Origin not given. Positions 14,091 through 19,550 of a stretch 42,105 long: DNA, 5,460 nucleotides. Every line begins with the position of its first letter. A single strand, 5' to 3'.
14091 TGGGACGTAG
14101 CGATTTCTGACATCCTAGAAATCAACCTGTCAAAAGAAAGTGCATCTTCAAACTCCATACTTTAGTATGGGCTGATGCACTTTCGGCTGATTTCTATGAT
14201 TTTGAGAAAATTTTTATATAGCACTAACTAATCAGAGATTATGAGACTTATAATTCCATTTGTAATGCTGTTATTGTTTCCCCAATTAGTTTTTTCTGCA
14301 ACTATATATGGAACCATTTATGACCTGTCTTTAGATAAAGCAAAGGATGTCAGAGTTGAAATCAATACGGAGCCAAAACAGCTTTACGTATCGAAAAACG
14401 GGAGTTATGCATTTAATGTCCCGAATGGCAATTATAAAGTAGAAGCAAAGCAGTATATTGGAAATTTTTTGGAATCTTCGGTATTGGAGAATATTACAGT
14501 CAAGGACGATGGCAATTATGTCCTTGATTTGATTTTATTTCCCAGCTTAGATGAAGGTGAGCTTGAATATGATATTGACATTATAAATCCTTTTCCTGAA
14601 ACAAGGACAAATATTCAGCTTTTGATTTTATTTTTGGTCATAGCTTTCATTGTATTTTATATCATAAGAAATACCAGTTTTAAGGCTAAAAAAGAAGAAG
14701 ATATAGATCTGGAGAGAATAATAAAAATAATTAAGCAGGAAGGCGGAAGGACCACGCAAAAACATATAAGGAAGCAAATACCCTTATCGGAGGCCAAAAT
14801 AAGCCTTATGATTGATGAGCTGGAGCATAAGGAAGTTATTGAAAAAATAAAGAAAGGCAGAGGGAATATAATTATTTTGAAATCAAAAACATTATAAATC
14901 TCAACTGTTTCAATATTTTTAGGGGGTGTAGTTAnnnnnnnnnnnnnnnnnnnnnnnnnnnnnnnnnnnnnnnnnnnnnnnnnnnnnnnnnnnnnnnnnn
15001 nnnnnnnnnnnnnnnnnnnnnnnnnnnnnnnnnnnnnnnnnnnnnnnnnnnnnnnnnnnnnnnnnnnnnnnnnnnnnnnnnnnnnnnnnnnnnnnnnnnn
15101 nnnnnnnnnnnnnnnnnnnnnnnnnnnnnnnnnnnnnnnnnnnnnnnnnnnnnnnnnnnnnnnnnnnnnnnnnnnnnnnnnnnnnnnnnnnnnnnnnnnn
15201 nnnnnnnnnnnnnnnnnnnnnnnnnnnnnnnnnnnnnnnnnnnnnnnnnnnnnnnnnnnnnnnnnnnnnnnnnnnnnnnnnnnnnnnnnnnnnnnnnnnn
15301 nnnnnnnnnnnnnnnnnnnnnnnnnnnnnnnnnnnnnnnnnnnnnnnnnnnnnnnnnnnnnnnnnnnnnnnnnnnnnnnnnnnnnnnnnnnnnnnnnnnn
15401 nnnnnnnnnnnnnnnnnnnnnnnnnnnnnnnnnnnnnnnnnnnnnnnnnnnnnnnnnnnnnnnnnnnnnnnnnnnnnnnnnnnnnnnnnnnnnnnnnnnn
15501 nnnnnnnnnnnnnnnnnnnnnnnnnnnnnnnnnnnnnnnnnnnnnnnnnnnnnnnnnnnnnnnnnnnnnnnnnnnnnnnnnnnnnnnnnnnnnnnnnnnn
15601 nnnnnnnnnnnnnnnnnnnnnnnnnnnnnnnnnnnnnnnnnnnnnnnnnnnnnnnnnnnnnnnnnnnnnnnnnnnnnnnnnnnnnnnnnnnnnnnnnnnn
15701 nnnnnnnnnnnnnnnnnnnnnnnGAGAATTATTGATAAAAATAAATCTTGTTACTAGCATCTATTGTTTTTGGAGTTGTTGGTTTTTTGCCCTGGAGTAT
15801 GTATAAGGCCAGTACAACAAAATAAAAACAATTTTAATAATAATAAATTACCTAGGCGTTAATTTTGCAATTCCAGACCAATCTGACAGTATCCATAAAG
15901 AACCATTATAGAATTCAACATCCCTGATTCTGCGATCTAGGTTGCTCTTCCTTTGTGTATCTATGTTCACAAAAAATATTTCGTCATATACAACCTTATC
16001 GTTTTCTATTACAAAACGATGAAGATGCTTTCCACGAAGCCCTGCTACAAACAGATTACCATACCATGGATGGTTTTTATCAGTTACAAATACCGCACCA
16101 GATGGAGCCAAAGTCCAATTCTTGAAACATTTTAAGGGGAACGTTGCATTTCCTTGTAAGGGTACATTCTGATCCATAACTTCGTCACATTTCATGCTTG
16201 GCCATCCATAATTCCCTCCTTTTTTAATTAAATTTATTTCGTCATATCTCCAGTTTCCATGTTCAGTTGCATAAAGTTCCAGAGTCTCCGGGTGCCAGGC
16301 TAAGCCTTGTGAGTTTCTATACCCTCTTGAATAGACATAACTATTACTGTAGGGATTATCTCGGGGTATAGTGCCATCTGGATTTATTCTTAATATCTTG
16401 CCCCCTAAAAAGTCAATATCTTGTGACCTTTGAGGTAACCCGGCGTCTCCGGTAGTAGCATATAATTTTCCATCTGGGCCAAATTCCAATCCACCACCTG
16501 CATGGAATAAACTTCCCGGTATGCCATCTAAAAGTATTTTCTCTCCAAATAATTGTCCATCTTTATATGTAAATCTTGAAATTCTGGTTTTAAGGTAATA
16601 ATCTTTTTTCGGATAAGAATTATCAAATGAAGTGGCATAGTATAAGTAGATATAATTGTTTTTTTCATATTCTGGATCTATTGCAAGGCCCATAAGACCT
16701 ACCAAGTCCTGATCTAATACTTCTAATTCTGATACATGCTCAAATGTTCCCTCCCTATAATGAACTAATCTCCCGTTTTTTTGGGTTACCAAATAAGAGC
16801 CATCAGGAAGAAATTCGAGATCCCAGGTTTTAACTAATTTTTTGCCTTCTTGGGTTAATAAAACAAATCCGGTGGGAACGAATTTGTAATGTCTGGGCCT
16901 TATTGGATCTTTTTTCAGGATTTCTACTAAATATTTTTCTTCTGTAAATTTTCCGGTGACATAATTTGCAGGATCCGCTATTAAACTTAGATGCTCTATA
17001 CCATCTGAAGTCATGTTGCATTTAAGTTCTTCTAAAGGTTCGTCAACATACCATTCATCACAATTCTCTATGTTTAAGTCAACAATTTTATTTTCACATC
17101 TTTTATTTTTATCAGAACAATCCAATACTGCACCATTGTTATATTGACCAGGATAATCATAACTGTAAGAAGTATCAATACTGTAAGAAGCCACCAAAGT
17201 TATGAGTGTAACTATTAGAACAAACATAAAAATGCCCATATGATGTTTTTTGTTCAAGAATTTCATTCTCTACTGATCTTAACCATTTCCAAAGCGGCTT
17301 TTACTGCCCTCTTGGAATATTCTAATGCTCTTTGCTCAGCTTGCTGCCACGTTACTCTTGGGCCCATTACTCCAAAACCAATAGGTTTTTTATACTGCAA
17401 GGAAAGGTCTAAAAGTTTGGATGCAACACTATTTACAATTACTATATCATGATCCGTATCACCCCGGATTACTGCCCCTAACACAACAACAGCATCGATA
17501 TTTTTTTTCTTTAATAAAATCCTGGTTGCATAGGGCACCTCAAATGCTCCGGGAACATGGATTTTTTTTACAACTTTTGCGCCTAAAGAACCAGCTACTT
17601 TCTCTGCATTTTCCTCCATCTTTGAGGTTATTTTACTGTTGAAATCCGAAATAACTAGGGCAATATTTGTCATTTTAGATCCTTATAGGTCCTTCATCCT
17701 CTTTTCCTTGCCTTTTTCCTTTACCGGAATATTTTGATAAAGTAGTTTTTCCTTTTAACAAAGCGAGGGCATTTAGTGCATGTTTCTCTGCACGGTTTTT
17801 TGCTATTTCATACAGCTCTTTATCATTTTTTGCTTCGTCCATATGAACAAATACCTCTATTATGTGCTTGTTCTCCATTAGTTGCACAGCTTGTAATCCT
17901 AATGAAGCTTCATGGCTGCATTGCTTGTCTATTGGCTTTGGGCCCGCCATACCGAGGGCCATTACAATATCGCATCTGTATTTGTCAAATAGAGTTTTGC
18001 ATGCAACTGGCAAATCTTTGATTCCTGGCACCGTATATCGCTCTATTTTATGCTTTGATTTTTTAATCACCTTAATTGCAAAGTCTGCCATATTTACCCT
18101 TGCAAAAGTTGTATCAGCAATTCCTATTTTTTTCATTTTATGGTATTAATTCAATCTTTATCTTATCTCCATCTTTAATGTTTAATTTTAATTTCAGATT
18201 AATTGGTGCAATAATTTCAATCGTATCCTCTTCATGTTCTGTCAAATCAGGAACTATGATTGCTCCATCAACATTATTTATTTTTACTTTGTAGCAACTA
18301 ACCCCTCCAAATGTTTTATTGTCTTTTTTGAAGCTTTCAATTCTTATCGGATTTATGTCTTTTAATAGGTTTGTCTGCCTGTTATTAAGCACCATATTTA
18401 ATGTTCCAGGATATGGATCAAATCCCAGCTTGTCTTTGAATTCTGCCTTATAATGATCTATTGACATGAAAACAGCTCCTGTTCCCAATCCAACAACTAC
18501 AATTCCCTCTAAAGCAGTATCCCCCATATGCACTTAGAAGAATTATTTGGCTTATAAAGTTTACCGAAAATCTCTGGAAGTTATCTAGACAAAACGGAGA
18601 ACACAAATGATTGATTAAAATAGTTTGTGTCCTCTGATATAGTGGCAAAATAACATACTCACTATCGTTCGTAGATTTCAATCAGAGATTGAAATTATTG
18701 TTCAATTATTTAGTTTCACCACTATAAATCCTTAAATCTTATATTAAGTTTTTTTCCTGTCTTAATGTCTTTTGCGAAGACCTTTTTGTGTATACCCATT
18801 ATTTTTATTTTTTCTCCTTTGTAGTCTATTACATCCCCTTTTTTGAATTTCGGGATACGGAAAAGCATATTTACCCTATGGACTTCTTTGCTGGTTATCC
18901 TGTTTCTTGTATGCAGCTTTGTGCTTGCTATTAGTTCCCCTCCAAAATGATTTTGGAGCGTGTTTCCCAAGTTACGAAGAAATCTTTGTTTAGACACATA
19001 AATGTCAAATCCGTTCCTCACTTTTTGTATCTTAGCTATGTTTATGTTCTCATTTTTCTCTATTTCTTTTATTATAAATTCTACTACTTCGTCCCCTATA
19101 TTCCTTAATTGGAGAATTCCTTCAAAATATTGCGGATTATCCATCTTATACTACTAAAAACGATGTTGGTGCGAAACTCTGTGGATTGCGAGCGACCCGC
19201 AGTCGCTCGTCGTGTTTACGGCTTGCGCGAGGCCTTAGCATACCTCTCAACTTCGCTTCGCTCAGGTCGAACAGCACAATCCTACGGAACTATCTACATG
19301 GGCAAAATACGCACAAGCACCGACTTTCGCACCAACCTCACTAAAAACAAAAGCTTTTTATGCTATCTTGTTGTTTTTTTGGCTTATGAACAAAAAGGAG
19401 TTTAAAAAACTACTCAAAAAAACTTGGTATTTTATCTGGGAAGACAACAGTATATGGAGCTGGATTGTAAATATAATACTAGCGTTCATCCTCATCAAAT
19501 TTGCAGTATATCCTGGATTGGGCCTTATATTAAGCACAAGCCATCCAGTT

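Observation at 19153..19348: GC-rich 178-bp element with 15-bp terminal inverted repeats and perfect 9-bp flanking direct repeats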

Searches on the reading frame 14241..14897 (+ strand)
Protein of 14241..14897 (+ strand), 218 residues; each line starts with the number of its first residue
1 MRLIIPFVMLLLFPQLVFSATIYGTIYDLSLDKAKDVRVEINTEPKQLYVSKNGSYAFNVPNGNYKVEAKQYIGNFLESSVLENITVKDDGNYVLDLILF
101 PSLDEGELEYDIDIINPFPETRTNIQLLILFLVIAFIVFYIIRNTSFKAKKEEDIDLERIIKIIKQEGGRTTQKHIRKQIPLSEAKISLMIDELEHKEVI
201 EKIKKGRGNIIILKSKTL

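Call 70: search_protein_families(library=pfam, proteins=[window:14241-14897:+], max_evalue=0.001)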
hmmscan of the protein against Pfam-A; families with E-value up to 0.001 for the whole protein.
window:14241-14897:+ (218 aa): 3 families
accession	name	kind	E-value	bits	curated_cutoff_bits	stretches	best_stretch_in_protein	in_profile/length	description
PF24034.1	DUF7343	-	5.3e-16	58.7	27.6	1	156-213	4-61/62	Domain of unknown function (DUF7343)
PF13620.12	CarboxypepD_reg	-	0.00017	22.3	32.3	1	21-97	1-79/82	Carboxypeptidase regulatory-like domain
PF02699.20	YajC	-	0.00096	19.4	28.2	0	126-153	2-29/78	Preprotein translocase subunit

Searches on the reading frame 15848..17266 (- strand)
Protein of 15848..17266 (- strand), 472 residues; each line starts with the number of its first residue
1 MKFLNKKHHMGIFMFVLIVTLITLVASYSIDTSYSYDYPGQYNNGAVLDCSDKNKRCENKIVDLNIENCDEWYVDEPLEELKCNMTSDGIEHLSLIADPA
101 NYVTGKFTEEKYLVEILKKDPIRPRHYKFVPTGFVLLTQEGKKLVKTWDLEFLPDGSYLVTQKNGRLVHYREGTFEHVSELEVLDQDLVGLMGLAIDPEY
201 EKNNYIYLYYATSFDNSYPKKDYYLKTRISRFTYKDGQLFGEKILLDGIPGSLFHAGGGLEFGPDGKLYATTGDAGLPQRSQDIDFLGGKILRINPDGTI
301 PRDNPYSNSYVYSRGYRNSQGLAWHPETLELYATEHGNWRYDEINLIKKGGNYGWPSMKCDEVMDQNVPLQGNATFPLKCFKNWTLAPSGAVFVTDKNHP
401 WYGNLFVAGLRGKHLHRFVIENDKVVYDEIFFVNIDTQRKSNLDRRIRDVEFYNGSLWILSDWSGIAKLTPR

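Call 10: search_protein_families(library=pfam, proteins=[window:15848-17266:-], max_evalue=0.01)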
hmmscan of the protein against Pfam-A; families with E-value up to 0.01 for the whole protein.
window:15848-17266:- (472 aa): 1 family
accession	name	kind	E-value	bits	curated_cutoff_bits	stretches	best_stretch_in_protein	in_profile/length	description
PF07995.17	GSDH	-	8.3e-74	249.3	25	1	146-462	3-324/332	Glucose / Sorbosone dehydrogenase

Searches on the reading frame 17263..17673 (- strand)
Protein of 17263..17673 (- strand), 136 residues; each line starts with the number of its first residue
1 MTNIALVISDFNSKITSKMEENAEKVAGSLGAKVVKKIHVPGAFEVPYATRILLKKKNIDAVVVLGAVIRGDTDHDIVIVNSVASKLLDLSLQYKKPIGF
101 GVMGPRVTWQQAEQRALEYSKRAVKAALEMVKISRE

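Call 10: search_protein_families(library=pfam, proteins=[window:17263-17673:-], max_evalue=0.01)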
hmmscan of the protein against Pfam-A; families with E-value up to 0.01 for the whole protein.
window:17263-17673:- (136 aa): 1 family
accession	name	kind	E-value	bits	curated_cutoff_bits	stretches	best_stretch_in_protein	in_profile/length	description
PF00885.24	DMRL_synthase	-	2.1e-38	131.8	26.7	1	3-134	3-138/139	6,7-dimethyl-8-ribityllumazine synthase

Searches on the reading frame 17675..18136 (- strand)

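Call 10: search_protein_families(library=pfam, proteins=[window:17675-18136:-], max_evalue=0.01)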
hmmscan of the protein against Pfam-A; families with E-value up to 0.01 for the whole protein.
window:17675-18136:- (153 aa): 1 family
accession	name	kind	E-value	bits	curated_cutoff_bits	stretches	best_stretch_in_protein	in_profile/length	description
PF00885.24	DMRL_synthase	-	5.5e-15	55.9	26.7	1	3-128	3-136/139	6,7-dimethyl-8-ribityllumazine synthase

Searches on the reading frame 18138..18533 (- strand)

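Call 10: search_protein_families(library=pfam, proteins=[window:18138-18533:-], max_evalue=0.01)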
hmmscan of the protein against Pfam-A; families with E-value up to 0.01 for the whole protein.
window:18138-18533:- (131 aa): 1 family
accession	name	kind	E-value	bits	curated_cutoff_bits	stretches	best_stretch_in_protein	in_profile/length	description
PF01982.22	CTP-dep_RFKase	-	9.3e-42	142.2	25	1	12-128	1-120/121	Domain of unknown function DUF120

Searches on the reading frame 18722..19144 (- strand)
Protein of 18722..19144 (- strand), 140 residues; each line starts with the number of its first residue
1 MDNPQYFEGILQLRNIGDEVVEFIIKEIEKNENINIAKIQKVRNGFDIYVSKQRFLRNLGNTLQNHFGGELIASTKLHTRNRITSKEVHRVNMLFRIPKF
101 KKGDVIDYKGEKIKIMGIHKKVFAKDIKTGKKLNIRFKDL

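Call 10: search_protein_families(library=pfam, proteins=[window:18722-19144:-], max_evalue=0.01)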
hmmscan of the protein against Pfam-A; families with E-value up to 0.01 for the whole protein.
window:18722-19144:- (140 aa): 1 family
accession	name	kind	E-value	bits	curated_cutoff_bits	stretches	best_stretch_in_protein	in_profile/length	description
PF04981.18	NMD3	-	7.4e-11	42.5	24.9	1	5-97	143-243/243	NMD3 family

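Call 12: find_encoding_contigs(protein=window:18722-19144:-, flank=3000, max_places=10)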
Protein window:18722-19144:- (140 aa): 4 contigs read that carry it; 4 places shown.
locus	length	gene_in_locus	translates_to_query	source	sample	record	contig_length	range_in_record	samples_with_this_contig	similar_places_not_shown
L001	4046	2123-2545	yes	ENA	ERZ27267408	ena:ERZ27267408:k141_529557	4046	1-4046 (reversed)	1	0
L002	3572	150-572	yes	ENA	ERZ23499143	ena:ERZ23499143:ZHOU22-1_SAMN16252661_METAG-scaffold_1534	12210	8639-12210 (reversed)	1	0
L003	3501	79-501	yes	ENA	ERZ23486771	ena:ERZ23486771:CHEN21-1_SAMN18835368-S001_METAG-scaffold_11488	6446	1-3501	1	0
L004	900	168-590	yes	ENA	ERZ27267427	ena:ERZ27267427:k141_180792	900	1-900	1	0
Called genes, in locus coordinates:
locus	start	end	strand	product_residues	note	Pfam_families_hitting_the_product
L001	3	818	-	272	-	?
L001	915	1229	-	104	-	PF02150:Zn_ribbon_RPB9 (weak), PF01096:Zn_ribbon_TFIIS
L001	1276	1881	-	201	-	-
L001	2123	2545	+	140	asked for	PF04981:NMD3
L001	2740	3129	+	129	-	PF01982:CTP-dep_RFKase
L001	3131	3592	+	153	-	PF00885:DMRL_synthase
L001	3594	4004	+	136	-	PF00885:DMRL_synthase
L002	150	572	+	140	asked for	PF04981:NMD3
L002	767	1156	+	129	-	PF01982:CTP-dep_RFKase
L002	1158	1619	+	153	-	PF00885:DMRL_synthase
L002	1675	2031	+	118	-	PF00885:DMRL_synthase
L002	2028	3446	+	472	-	PF07995:GSDH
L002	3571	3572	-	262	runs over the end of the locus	-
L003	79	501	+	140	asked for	PF04981:NMD3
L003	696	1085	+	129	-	PF01982:CTP-dep_RFKase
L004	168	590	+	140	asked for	PF04981:NMD3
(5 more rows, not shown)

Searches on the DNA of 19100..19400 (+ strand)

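Call 4: search_rna_families(source=window, start=19100, end=19400, threshold=evalue, max_evalue=10, show_alignments=5)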
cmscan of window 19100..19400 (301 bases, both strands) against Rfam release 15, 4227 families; matches with E-value up to 10: 1.
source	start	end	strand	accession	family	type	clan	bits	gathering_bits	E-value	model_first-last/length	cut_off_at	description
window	19293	19382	+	RF02074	STnc240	Gene; sRNA;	-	19.4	55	1.8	1-77/77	no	Enterobacterial sRNA STnc240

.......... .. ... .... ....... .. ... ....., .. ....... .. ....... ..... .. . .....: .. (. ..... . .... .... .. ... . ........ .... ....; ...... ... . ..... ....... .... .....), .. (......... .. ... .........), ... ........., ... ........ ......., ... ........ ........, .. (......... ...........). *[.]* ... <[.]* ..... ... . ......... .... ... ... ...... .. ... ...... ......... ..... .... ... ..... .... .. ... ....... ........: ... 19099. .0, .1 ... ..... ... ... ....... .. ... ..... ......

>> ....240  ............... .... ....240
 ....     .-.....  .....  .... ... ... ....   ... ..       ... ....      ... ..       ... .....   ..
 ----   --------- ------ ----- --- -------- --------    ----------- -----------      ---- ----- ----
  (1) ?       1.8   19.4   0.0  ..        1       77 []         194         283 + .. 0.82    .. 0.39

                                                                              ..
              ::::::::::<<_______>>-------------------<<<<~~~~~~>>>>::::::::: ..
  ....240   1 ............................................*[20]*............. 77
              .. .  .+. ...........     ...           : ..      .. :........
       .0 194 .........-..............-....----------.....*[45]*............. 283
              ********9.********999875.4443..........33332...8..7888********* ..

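Call 30: search_dna_similar(query=window:19153-19348:+, collection=plasmids, mode=distant, max_evalue=0.01)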
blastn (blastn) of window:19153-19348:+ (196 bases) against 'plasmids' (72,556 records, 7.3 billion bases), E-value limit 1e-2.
No match.

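Call 31: search_dna_similar(query=window:19153-19348:+, collection=phages, mode=distant, max_evalue=0.01)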
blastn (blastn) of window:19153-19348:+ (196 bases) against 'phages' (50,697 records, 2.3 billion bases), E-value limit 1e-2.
No match.
